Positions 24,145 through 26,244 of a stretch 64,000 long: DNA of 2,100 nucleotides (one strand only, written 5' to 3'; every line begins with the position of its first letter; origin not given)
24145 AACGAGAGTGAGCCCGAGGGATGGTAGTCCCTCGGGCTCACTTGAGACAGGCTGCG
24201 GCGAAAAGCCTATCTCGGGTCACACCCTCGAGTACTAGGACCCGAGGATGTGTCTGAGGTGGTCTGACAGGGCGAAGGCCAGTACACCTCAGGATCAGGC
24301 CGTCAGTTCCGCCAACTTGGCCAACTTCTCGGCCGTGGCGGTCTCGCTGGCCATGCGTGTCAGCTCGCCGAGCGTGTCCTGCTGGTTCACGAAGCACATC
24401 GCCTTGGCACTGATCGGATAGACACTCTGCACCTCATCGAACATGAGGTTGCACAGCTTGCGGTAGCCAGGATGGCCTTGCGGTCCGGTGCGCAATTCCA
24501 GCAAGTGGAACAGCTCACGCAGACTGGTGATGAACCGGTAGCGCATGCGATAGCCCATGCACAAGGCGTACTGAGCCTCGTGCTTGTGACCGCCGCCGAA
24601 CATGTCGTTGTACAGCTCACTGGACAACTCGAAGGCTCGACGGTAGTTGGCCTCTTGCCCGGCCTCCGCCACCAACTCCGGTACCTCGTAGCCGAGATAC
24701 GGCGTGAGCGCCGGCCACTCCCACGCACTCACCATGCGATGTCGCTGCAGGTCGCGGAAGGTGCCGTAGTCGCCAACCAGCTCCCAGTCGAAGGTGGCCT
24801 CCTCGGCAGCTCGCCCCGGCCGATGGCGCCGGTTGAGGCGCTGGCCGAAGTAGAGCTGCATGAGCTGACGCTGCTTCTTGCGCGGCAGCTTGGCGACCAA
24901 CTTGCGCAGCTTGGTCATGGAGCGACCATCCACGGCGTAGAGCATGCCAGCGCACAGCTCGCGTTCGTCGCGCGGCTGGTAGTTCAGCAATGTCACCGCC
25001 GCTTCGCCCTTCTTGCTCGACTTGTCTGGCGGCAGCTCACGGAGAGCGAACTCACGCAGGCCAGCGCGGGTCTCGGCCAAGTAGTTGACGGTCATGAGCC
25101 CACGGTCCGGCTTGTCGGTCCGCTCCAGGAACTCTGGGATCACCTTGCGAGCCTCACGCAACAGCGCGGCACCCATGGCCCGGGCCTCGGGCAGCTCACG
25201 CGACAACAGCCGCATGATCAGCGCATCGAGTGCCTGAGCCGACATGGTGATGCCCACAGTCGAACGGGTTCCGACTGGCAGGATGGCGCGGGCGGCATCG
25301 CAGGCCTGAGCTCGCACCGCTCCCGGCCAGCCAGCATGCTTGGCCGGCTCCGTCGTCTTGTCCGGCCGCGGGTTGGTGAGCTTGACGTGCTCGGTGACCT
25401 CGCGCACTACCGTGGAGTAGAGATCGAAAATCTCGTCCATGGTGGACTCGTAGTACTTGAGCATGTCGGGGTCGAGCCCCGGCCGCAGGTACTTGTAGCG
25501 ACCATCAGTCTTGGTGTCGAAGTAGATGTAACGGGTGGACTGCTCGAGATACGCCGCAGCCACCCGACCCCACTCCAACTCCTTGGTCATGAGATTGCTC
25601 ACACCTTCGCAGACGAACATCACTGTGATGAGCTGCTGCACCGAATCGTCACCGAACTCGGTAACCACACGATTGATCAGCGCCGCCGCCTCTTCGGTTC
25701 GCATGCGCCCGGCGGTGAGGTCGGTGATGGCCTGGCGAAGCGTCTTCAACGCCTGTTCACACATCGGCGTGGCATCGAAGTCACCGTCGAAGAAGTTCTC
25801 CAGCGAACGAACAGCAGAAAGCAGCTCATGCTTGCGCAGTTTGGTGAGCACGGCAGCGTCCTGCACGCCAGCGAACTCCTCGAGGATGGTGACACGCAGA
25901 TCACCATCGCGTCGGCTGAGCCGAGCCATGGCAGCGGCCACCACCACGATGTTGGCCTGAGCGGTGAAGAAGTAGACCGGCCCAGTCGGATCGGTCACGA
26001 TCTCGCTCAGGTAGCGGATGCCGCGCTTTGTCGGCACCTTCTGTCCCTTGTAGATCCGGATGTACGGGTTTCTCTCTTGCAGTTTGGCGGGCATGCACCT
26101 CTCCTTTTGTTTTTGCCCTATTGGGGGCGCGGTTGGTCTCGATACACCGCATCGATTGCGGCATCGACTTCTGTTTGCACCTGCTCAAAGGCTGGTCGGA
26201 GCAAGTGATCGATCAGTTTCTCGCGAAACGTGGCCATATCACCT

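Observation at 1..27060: Patchwork of high-GC segments in a ~45-48% GC backbone, consistent with repeated acquisition from a high-GC donor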

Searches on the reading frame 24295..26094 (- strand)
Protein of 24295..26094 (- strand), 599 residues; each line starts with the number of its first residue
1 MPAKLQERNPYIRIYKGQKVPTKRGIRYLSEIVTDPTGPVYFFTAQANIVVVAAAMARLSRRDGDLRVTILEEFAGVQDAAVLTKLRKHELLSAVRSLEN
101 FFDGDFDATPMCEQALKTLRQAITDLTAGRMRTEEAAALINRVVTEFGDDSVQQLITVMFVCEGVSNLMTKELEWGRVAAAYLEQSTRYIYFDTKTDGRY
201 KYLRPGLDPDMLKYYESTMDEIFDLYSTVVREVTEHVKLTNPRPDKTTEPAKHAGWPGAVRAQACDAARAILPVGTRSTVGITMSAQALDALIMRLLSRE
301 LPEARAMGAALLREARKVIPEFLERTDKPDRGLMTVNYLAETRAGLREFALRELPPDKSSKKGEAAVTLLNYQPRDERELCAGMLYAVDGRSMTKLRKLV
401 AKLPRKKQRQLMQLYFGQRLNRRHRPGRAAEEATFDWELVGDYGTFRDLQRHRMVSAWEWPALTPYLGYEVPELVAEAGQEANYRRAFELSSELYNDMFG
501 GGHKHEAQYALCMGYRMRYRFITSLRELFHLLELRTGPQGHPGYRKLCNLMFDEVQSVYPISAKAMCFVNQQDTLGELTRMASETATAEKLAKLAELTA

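Call 6: search_protein_families(library=pfam, proteins=[window:24295-26094:-], max_evalue=0.01)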
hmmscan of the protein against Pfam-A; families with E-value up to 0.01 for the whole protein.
window:24295-26094:- (599 aa): 1 family
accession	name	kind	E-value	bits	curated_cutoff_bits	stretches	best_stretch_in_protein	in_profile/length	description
PF02511.20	Thy1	-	9.2e-38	130.4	24.8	2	111-321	12-191/191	Thymidylate synthase complementing protein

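Call 9: list_cluster_members(proteins=[window:24295-26094:-, window:26399-27034:-, window:26118-26387:-, window:4268-4933:+, window:21809-22192:-, window:22875-24125:-, window:27119-27928:-, window:18366-20456:-, window:1867-3087:-, window:4981-6378:-])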
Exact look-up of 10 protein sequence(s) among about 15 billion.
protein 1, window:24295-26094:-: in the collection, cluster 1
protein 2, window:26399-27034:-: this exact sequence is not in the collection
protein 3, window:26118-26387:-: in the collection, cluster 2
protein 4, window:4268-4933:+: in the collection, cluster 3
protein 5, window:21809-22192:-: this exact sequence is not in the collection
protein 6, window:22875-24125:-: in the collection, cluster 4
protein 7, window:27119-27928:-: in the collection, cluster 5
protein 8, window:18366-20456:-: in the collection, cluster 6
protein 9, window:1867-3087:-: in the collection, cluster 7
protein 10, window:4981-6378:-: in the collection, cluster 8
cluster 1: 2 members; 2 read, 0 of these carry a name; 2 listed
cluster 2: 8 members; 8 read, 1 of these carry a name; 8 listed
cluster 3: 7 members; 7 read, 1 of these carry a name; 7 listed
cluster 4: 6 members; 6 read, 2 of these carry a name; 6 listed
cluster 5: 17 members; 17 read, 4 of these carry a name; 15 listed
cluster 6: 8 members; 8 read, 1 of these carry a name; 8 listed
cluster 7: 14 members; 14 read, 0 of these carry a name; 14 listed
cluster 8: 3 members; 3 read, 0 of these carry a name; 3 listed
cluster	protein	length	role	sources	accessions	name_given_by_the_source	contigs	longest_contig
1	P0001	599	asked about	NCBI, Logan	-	-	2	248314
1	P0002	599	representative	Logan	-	-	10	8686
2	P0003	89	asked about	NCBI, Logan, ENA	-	-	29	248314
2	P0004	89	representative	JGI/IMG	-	-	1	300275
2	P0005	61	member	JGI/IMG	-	hypothetical protein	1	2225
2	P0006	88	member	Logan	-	-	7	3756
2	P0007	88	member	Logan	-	-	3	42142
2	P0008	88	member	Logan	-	-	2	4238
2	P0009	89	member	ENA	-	-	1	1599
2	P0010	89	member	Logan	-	-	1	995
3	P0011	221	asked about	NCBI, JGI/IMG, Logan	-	-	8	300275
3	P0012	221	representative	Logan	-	-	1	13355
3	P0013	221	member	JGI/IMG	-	RimJ/RimL family protein N-acetyltransferase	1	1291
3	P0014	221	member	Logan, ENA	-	-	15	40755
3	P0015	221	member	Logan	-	-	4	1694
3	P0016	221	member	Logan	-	-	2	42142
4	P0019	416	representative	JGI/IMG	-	-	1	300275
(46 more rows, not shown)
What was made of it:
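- The source is a metagenome-assembled contig (call 9), and sharp compositional steps can arise from chimeric joins.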

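Call 10: find_encoding_contigs(protein=window:24295-26094:-, flank=10000, max_places=6)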
Protein window:24295-26094:- (599 aa): 2 contigs read that carry it; 2 places shown.
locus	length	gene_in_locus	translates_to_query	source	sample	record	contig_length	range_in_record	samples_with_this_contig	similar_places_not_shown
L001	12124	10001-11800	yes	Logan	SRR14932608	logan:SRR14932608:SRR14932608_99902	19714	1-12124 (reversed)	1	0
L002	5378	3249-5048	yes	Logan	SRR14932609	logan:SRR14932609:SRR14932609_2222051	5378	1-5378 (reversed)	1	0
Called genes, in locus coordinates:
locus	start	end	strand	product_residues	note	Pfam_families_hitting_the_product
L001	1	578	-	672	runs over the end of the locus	PF01040:UbiA, PF13506:Glyco_transf_21, PF00535:Glycos_transf_2, PF13641:Glyco_tranf_2_3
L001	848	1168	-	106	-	-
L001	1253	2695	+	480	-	PF01266:DAO (faint), PF01593:Amino_oxidase, PF13450:NAD_binding_8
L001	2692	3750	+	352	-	PF00348:polyprenyl_synt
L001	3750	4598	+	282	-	PF00494:SQS_PSY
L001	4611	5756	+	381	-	-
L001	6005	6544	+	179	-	PF02357:NusG, PF00467:KOW (faint)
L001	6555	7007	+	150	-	PF03946:Ribosomal_L11_N, PF00298:Ribosomal_L11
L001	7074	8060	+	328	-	PF00687:Ribosomal_L1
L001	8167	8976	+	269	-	PF22769:DCD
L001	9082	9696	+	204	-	PF13521:AAA_28 (weak), PF13671:AAA_33, PF02223:Thymidylate_kin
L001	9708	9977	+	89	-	-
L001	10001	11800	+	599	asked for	PF02511:Thy1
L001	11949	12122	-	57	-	?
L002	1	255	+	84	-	?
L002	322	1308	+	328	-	PF00687:Ribosomal_L1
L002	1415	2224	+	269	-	PF22769:DCD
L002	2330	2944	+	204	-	PF13521:AAA_28 (weak), PF13671:AAA_33, PF02223:Thymidylate_kin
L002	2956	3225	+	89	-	-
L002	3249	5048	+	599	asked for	PF02511:Thy1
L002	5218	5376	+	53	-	?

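Call 11: find_encoding_contigs(protein=P0019, flank=10000, max_places=4)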
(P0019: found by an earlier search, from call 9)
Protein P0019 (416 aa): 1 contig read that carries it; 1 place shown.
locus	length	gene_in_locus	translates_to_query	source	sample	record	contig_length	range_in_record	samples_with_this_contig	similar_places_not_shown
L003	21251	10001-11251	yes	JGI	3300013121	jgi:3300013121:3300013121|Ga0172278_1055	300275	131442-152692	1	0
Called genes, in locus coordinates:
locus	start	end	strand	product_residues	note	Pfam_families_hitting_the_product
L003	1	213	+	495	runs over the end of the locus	PF00070:Pyr_redox (faint), PF00890:FAD_binding_2 (weak), PF01266:DAO, PF01593:Amino_oxidase, PF03486:HI0933_like (faint), PF07992:Pyr_redox_2 (faint), PF13450:NAD_binding_8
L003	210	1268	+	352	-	PF00348:polyprenyl_synt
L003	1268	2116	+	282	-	PF00494:SQS_PSY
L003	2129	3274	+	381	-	-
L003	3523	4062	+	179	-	PF02357:NusG, PF00467:KOW (faint)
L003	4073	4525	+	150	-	PF03946:Ribosomal_L11_N, PF00298:Ribosomal_L11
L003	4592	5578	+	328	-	PF00687:Ribosomal_L1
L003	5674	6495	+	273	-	PF22769:DCD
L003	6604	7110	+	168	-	PF00293:NUDIX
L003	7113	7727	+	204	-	PF13521:AAA_28 (weak), PF13671:AAA_33, PF02223:Thymidylate_kin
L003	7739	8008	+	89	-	-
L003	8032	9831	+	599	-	PF02511:Thy1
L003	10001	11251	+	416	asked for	PF00464:SHMT, PF00155:Aminotran_1_2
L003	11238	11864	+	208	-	-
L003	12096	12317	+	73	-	-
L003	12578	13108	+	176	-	PF00466:Ribosomal_L10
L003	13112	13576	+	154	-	PF16320:Ribosomal_L12_N, PF00542:Ribosomal_L12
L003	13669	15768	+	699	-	PF11775:CobT_C (weak), PF00092:VWA, PF11775:CobT_C (weak)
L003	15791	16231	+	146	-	-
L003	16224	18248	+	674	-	PF07728:AAA_5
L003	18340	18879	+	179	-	-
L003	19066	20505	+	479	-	PF01078:Mg_chelatase (faint), PF05496:RuvB_N (faint), PF13177:DNA_pol3_delta2, PF00004:AAA, PF07728:AAA_5, PF13401:AAA_22 (weak), PF22608:DNAX_ATPase_lid (weak), PF12169:DNA_pol3_gamma3 (weak), +2 more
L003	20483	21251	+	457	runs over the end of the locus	PF00772:DnaB, PF03796:DnaB_C, PF06745:ATPase (faint), PF13481:AAA_25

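Call 13: find_homologous_proteins(query=window:24295-26094:-, max_evalue=0.00001)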
Query window:24295-26094:- (599 aa): 7976 proteins with E <= 0.00001 among 8000 candidates; the best 120 are listed.
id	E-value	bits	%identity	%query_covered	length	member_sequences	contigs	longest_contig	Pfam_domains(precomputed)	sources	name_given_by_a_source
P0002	0.0e+0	1348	100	100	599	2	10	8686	PF02511.21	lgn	-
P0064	0.0e+0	1233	92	100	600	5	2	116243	PF02511.21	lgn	-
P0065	0.0e+0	1103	83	99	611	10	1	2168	PF02511.21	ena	-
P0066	0.0e+0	1093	83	100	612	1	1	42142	PF02511.21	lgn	-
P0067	4.7e-260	882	68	98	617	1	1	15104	PF02511.21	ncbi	-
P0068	1.5e-184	633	53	97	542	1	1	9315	PF02511.21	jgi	jgi:thymidylate synthase ThyX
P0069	2.3e-179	616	51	97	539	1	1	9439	PF02511.21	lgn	-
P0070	2.6e-178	612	49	99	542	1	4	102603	PF02511.21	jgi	jgi:thymidylate synthase ThyX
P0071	7.0e-178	611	51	97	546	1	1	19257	PF02511.21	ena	-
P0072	3.5e-177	609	51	97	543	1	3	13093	PF02511.21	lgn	-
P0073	2.5e-176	606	51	97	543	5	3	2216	PF02511.21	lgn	-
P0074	6.0e-176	604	48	98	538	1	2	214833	PF02511.21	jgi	jgi:thymidylate synthase ThyX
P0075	6.8e-174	598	51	96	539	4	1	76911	PF02511.21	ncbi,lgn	-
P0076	7.8e-172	591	50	98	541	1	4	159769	PF02511.21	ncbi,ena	-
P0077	3.4e-171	589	51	97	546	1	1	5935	PF02511.21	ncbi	-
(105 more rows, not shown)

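Call 15: find_related_loci(query=A1, collection=genome_contigs, flank=10000)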
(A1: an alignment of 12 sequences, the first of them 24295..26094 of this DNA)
Query A1 (599 aa) in genome_contigs; peptide patterns used: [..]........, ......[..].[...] (x = any residue, [..] = any of these).
599 stretches matched a pattern (row limit reached: there are more); 589 encode a relative of the query (tblastn E <= 1e-3); the best 80 are kept; 80 distinct loci.
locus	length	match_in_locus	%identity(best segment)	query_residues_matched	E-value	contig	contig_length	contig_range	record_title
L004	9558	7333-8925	48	9-599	6e-163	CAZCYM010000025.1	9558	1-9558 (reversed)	MAG TPA_asm: uncultured Candidatus Saccharibacteria bacterium isolate binchicken_co38_519 genome assembly, contig: NODE_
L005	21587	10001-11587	47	9-598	7e-154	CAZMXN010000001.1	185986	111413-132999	MAG TPA_asm: uncultured Candidatus Saccharibacteria bacterium isolate SRP144015_co1_122 genome assembly, contig: NODE_32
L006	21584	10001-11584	45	9-597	5e-151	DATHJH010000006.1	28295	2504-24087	MAG TPA_asm: Candidatus Limnocylindria bacterium isolate SMAG_U12547 k141_209438, whole genome shotgun sequence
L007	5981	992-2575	45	8-594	8e-152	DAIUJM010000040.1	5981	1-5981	MAG TPA_asm: Candidatus Saccharibacteria bacterium isolate CTOTU2436 NODE_5420_length_5981_cov_7.286871, whole genome sh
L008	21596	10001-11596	45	3-594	1e-149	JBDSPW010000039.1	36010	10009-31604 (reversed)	MAG: Candidatus Saccharimonadales bacterium isolate cluster1_bin.472 k127_8284930, whole genome shotgun sequence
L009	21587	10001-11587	45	3-590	2e-149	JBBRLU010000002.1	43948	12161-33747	MAG: Candidatus Saccharimonadales bacterium isolate La1_maxbin2.120 LA1C_X2.120_k141_2517192L_43948_cov_13.0213, whole g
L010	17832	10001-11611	45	2-599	4e-148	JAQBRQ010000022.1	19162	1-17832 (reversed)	MAG: Candidatus Saccharibacteria bacterium isolate RYN_405 scaffold_1631660, whole genome shotgun sequence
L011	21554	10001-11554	45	17-594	3e-146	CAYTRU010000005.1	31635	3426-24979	MAG TPA_asm: uncultured Candidatus Saccharibacteria bacterium isolate SRP200132_co1_594 genome assembly, contig: NODE_24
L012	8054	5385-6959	45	9-594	3e-146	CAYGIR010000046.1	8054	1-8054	MAG TPA_asm: uncultured Candidatus Saccharibacteria bacterium isolate ERP113451_co1_98 genome assembly, contig: NODE_114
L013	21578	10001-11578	45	10-594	1e-145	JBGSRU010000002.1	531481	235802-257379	MAG: Candidatus Saccharimonadales bacterium isolate JTS-AC366 k141_2960951, whole genome shotgun sequence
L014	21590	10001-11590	45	6-595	1e-145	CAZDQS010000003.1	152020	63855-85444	MAG TPA_asm: uncultured Candidatus Saccharibacteria bacterium isolate SRP144015_co1_47 genome assembly, contig: NODE_55_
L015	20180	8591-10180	44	9-594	2e-145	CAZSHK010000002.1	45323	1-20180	MAG TPA_asm: uncultured Candidatus Saccharibacteria bacterium isolate SRP200132_co1_696 genome assembly, contig: NODE_13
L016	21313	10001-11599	44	3-594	3e-145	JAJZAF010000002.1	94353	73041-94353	MAG: bacterium isolate FK5.bin85 NODE_194_length_94353_cov_1.979963, whole genome shotgun sequence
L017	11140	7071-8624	46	17-594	6e-145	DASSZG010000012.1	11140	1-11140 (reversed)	MAG TPA_asm: Candidatus Saccharimonadales bacterium isolate SMAG_U703 k141_787918, whole genome shotgun sequence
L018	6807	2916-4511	44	2-594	3e-145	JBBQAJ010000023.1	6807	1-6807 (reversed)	MAG: Candidatus Saccharimonadales bacterium isolate Co_metawrap_1474 Cmw_1474_k141_1695634_length_6807_cov_12.9856, whol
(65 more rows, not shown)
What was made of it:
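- The long ThyX family is shared by Saccharibacteria and Actinomycetota (call 15).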

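Call 20: find_encoding_contigs(protein=P0067, flank=10000, max_places=3)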
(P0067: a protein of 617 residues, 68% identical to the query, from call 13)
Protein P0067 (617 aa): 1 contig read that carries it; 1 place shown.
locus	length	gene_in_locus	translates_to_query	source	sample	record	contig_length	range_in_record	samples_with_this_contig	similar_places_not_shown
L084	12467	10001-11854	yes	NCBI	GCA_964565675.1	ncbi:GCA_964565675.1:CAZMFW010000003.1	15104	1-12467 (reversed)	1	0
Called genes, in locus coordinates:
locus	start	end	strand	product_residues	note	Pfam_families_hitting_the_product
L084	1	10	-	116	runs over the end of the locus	-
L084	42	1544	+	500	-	PF00070:Pyr_redox (faint), PF00890:FAD_binding_2 (faint), PF01266:DAO, PF01593:Amino_oxidase, PF03486:HI0933_like (faint), PF07992:Pyr_redox_2 (faint), PF13450:NAD_binding_8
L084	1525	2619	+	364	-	PF00348:polyprenyl_synt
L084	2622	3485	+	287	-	PF00494:SQS_PSY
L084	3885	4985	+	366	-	-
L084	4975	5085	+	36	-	-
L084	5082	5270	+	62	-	PF00584:SecE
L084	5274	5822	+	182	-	PF02357:NusG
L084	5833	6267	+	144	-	PF03946:Ribosomal_L11_N, PF00298:Ribosomal_L11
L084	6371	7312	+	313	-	PF00687:Ribosomal_L1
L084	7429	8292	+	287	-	PF22769:DCD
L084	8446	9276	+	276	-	PF22769:DCD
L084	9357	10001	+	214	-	PF02223:Thymidylate_kin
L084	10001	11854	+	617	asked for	PF02511:Thy1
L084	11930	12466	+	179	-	?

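Call 21: find_encoding_contigs(protein=P0066, flank=10000, max_places=3)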
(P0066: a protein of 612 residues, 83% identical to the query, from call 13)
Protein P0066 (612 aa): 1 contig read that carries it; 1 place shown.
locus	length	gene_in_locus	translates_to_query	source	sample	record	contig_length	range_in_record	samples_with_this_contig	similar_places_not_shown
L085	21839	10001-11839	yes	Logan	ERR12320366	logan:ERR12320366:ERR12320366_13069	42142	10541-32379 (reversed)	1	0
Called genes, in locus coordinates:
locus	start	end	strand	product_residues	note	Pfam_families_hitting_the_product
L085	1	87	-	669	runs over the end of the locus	PF01040:UbiA, PF13506:Glyco_transf_21 (weak), PF00535:Glycos_transf_2, PF13641:Glyco_tranf_2_3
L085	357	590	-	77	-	-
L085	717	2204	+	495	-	PF00070:Pyr_redox (faint), PF00890:FAD_binding_2 (weak), PF01266:DAO, PF01593:Amino_oxidase, PF03486:HI0933_like (faint), PF07992:Pyr_redox_2 (faint), PF13450:NAD_binding_8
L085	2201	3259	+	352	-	PF00348:polyprenyl_synt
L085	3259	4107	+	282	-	PF00494:SQS_PSY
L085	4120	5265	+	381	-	-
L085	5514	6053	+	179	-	PF02357:NusG, PF00467:KOW (faint)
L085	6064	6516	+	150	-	PF03946:Ribosomal_L11_N, PF00298:Ribosomal_L11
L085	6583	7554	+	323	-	PF00687:Ribosomal_L1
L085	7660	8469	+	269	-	PF22769:DCD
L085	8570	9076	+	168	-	PF00293:NUDIX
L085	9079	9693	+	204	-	PF13521:AAA_28 (weak), PF13671:AAA_33, PF02223:Thymidylate_kin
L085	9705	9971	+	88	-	-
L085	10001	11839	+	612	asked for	PF02511:Thy1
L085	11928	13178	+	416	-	PF00464:SHMT, PF00155:Aminotran_1_2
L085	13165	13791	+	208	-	-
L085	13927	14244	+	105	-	-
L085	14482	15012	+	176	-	PF00466:Ribosomal_L10, PF27436:RL10_C (faint)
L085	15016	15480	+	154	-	PF16320:Ribosomal_L12_N, PF00542:Ribosomal_L12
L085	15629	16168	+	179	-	-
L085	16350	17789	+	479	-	PF05496:RuvB_N (faint), PF06068:TIP49 (faint), PF13177:DNA_pol3_delta2, PF00004:AAA, PF07728:AAA_5 (weak), PF13401:AAA_22 (weak), PF22608:DNAX_ATPase_lid (weak), PF12169:DNA_pol3_gamma3 (weak), +1 more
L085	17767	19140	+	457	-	PF00772:DnaB, PF03796:DnaB_C, PF06745:ATPase (faint), PF13481:AAA_25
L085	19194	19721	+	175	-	PF04138:GtrA_DPMS_TM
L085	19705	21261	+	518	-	PF02366:PMT, PF02516:STT3, PF13231:PMT_2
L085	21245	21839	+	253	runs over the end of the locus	PF13641:Glyco_tranf_2_3 (weak), PF00535:Glycos_transf_2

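Call 22: find_encoding_contigs(protein=P0064, flank=10000, max_places=3)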
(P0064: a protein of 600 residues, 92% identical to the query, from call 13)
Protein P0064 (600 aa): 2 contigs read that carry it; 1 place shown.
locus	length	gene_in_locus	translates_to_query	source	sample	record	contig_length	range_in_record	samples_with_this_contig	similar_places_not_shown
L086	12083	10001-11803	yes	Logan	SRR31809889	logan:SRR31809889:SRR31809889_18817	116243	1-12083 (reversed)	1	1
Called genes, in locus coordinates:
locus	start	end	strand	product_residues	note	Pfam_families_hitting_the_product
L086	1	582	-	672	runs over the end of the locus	PF01040:UbiA, PF13506:Glyco_transf_21, PF00535:Glycos_transf_2, PF13641:Glyco_tranf_2_3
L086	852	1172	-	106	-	-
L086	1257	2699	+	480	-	PF01266:DAO (faint), PF01593:Amino_oxidase, PF13450:NAD_binding_8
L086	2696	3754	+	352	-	PF00348:polyprenyl_synt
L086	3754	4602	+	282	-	PF00494:SQS_PSY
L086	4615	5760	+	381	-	-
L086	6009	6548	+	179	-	PF02357:NusG, PF00467:KOW (faint)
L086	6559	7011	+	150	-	PF03946:Ribosomal_L11_N, PF00298:Ribosomal_L11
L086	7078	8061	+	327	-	PF00687:Ribosomal_L1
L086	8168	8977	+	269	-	PF22769:DCD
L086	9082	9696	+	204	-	PF13521:AAA_28 (weak), PF02223:Thymidylate_kin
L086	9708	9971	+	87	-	-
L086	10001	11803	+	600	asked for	PF02511:Thy1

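Call 47: find_encoding_contigs(protein=P0016, flank=10000, max_places=2)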
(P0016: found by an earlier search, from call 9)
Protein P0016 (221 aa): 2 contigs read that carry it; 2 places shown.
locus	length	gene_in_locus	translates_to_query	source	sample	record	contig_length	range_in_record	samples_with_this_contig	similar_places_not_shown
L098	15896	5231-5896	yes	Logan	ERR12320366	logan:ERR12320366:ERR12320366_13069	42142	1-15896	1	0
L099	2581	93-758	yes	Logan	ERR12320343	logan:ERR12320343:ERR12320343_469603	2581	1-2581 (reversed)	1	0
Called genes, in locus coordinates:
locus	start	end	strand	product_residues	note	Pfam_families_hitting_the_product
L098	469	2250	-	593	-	PF02463:SMC_N (weak), PF00664:ABC_membrane, PF00005:ABC_tran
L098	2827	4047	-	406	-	PF21269:TreT_GT1, PF00534:Glycos_transf_1, PF13692:Glyco_trans_1_4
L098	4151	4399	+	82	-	-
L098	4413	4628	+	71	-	-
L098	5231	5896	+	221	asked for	PF13302:Acetyltransf_3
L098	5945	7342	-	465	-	PF01406:tRNA-synt_1e, PF09334:tRNA-synt_1g (weak)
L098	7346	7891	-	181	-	PF00929:RNase_T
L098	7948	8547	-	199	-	PF21176:RecR_HhH, PF02132:RecR_ZnF (weak), PF13662:Toprim_4, PF01751:Toprim (weak), PF21175:RecR_C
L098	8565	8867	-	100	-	PF02575:YbaB_DNA_bd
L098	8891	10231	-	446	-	PF13231:PMT_2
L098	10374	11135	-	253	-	PF13641:Glyco_tranf_2_3 (weak), PF00535:Glycos_transf_2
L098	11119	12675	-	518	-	PF02366:PMT, PF02516:STT3, PF13231:PMT_2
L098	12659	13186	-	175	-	PF04138:GtrA_DPMS_TM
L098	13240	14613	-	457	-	PF00772:DnaB, PF03796:DnaB_C, PF06745:ATPase (faint), PF13481:AAA_25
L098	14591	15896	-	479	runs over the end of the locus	PF05496:RuvB_N (faint), PF06068:TIP49 (faint), PF13177:DNA_pol3_delta2, PF00004:AAA, PF07728:AAA_5 (weak), PF13401:AAA_22 (weak), PF22608:DNAX_ATPase_lid (weak), PF12169:DNA_pol3_gamma3 (weak), +1 more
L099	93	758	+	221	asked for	PF13302:Acetyltransf_3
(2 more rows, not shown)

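Call 52: search_solved_structures(query=window:24295-26094:-, max_evalue=0.001)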
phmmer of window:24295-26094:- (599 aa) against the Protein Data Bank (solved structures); distinct sequences matched with E-value up to 0.001: 0.
